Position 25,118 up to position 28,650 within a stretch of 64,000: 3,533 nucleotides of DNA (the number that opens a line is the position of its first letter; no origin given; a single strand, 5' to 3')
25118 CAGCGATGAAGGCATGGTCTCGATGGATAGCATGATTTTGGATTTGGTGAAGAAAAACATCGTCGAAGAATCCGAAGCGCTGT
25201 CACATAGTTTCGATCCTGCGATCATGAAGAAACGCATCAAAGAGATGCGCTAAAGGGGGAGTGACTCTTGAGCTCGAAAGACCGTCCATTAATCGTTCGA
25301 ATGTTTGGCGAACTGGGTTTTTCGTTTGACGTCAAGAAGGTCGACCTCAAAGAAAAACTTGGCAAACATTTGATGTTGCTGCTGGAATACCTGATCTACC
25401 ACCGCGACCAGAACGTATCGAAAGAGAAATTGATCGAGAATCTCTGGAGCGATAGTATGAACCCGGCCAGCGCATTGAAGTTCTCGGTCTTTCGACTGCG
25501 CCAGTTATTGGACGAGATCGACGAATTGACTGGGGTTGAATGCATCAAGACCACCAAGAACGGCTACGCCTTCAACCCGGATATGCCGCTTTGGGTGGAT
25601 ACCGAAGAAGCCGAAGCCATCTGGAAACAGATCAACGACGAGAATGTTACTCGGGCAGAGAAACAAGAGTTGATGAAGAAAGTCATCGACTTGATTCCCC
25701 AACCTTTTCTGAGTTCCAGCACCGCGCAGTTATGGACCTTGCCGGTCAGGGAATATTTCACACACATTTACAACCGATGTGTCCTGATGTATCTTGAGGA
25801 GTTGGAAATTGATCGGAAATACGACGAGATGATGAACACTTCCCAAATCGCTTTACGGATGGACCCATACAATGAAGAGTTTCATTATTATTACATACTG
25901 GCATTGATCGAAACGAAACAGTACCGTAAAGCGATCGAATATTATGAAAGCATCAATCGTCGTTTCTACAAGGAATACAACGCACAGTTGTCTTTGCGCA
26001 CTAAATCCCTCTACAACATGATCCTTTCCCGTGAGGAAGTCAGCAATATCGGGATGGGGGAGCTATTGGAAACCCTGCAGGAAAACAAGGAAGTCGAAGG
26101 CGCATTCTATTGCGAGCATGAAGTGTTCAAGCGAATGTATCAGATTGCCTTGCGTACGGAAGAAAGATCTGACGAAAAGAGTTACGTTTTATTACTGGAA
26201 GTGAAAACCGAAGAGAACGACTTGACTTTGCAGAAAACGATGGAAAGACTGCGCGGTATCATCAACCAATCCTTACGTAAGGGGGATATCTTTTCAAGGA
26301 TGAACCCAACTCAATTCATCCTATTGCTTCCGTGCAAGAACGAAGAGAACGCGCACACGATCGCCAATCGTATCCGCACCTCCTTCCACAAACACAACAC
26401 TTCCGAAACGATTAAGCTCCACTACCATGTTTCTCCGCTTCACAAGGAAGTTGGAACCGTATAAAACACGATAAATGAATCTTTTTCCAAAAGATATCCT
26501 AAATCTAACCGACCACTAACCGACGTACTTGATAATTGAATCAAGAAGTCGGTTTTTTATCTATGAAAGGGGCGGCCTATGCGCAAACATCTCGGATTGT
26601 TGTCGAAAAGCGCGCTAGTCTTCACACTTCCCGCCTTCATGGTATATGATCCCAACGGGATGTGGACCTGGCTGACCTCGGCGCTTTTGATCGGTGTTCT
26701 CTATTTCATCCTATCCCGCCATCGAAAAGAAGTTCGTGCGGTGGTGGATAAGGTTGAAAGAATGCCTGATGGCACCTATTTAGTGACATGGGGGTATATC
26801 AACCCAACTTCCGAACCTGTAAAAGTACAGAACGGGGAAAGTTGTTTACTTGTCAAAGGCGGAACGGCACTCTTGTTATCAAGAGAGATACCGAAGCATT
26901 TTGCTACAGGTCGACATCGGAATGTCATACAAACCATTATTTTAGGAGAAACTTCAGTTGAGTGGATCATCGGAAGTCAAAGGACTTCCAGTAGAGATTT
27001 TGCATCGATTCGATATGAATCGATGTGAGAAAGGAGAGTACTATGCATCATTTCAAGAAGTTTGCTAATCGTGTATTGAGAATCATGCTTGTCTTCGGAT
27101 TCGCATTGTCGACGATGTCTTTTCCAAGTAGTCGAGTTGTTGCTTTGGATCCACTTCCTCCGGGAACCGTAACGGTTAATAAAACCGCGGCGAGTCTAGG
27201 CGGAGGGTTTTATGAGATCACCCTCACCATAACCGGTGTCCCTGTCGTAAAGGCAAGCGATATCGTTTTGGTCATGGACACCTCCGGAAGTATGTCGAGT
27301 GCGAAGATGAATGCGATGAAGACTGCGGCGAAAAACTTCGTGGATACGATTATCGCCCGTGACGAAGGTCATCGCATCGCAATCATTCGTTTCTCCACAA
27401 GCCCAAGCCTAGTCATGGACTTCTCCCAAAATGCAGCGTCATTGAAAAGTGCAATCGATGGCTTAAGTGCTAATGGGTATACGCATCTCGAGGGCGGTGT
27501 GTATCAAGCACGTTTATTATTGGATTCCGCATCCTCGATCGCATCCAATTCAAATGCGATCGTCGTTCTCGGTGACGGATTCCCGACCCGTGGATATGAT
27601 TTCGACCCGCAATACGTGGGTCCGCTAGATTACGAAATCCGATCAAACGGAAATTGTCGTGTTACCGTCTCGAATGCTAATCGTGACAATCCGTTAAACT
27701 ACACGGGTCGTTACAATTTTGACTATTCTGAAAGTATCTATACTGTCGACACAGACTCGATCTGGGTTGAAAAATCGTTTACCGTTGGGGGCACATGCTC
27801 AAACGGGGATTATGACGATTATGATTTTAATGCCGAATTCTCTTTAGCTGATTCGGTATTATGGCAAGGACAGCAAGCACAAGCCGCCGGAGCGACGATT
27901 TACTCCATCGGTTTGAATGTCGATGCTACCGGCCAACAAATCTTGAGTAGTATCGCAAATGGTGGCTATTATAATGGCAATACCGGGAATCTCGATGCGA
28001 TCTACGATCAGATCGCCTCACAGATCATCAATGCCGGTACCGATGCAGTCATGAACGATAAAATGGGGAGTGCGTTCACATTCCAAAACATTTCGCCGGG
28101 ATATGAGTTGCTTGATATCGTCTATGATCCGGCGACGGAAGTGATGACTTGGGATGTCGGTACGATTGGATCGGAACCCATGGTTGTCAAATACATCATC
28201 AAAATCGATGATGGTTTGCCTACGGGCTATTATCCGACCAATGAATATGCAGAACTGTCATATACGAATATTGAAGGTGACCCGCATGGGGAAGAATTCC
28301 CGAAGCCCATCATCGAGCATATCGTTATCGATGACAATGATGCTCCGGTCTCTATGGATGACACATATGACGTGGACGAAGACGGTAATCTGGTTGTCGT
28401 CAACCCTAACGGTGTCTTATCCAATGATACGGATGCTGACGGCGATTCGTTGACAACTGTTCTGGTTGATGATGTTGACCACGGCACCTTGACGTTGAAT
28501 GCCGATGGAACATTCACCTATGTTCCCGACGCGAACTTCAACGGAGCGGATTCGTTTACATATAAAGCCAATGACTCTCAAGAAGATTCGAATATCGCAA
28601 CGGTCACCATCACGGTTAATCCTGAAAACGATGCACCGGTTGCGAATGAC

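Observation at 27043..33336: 2097-aa vWA plus 16 cadherin/VCBS-like repeat adhesin anchored by a C-terminal TM and a conserved cytoplasmic tail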

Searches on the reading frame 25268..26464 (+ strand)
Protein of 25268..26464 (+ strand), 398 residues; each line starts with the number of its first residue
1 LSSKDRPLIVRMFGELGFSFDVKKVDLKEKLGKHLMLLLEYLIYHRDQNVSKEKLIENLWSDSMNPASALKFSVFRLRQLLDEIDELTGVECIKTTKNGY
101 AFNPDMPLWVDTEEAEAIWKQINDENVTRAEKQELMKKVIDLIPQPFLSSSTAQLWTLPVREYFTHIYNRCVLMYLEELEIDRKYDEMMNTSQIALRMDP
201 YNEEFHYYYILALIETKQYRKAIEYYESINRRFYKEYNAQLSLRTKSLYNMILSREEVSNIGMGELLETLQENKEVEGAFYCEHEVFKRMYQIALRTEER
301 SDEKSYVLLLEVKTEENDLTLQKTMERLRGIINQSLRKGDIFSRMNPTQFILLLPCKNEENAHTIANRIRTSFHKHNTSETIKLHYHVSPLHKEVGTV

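Call 7: search_protein_families(library=pfam, proteins=[window:25268-26464:+], max_evalue=0.01)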
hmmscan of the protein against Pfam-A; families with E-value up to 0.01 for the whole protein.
window:25268-26464:+ (398 aa): 5 families
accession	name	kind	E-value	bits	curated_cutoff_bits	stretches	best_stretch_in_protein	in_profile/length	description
PF00486.34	Trans_reg_C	-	2.5e-08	34.3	26.2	1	31-100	6-75/77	Transcriptional regulatory protein, C terminal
PF03704.23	BTAD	-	1.4e-07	32.4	22.1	1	139-253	32-146/146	Bacterial transcriptional activator domain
PF00990.26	GGDEF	-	4.3e-05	23.8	23.8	1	327-381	61-115/161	Diguanylate cyclase, GGDEF domain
PF14559.12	TPR_19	-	0.0017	19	25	1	195-236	17-58/68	Tetratricopeptide repeat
PF02577.19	BFN_dom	-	0.0024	18.1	27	1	106-141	12-47/112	Bifunctional nuclease domain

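Call 34: search_protein_families(library=ncbifam, proteins=[window:25268-26464:+], max_evalue=0.1)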
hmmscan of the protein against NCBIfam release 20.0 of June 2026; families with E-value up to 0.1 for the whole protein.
window:25268-26464:+ (398 aa): 13 families
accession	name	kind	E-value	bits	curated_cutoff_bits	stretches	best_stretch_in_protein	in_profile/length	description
NF011955.1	PRK15426.1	equivalog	2.9e-05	22.4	408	1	325-375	456-506/564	cellulose biosynthesis regulator diguanylate cyclase DgcQ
NF038266.1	diguan_SiaD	equivalog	7.3e-05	22.3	290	1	326-379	153-206/252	biofilm regulation diguanylate cyclase SiaD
NF041606.1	dguan_cyc_DgcA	equivalog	7.4e-05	21.8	370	1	325-376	236-287/340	diguanylate cyclase DgcA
TIGR00254.1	GGDEF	domain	0.00013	21.7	37.4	1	325-382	63-122/168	diguanylate cyclase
NF041734.1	resp_reg_RppA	equivalog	0.00016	21.1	250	1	30-103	156-228/229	two-component system response regulator RppA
NF047654.1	DiguCycDgcRLepto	equivalog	0.00016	20.7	500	1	326-381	192-247/295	diguanylate cyclase DgcR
NF007540.1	PRK10153.1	equivalog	0.00023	20.1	400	1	35-136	33-132/516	lysine decarboxylation/transport transcriptional activator CadC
NF040885.1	diguan_DgcJ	equivalog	0.00069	18.5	500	1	327-386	401-460/493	diguanylate cyclase DgcJ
NF009037.0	PRK12370.1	equivalog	0.00089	17.8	589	1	24-104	33-107/553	HilA/EilA family virulence transcriptional regulator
NF007135.0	PRK09581.1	equivalog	0.0012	17.8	474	1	325-377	350-402/457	PleD family two-component system response regulator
TIGR02154.1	PhoB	equivalog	0.0043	16.4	296.2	1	24-102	148-225/226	phosphate regulon transcriptional regulator PhoB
NF007380.0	PRK09894.1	equivalog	0.026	13.9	256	1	330-378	190-238/296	diguanylate cyclase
NF041231.1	BagI_FevR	exception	0.086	12.1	500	0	38-241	18-221/315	AfsR/SARP family transcriptional regulator BagI/FevR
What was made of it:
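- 25268..26464 (+): Cytoplasmic regulator: winged-helix (Trans_reg_C) + BTAD/TPR + degenerate GGDEF-like C-terminus (NPTQF in place of GGDEF). It is the first gene of the conserved cassette. Pfam and NCBIfam hits (calls 7, 34).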

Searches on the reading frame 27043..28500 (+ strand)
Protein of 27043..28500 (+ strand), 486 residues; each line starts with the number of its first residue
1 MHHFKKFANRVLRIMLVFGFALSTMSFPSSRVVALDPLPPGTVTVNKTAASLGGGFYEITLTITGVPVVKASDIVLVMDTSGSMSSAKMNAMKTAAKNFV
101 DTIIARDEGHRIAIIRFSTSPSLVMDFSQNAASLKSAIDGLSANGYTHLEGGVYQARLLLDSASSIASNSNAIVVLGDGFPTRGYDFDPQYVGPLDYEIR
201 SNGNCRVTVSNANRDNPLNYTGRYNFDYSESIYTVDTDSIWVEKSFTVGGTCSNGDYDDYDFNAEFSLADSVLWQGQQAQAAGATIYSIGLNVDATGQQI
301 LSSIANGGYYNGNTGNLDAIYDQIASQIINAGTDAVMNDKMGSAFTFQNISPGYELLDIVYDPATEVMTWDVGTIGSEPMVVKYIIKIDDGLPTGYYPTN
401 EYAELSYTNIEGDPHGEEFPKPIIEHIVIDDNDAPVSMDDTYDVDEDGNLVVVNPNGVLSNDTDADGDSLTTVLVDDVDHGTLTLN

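Call 64: search_solved_structures(query=window:27043-28500:+, max_evalue=0.001)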
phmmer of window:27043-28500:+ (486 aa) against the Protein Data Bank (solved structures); distinct sequences matched with E-value up to 0.001: 5.
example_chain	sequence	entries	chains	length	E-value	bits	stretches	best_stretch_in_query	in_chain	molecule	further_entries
6to1_A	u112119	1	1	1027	1.2e-14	57.2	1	55-188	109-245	Minor fimbrium subunit Mfa5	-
6tnj_A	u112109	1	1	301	6.5e-10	41.5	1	70-188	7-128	Minor fimbrium subunit Mfa5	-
9han_C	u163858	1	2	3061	1.4e-06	30.6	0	62-138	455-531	Collagen type VI alpha 3 chain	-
9c4f_I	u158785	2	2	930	2.6e-06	29.6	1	71-185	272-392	Inter-alpha-trypsin inhibitor heavy chain H4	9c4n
8s05_A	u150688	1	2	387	0.00058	21.9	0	57-182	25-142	Conserved protein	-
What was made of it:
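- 27259..27609 (+): vWA domain core with MIDAS DTSGS (residues 79-83). The head region continues to about residue 430. The closest solved relative is the fimbrial tip subunit Mfa5, E 1.2e-14 (call 64).
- Closest known: Tandem-95 repeat / Big_9 / bacterial cadherin-like fibrillar adhesins with a vWA head. Same: The vWA/MIDAS head has Mfa5 as its closest solved relative (call 64).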
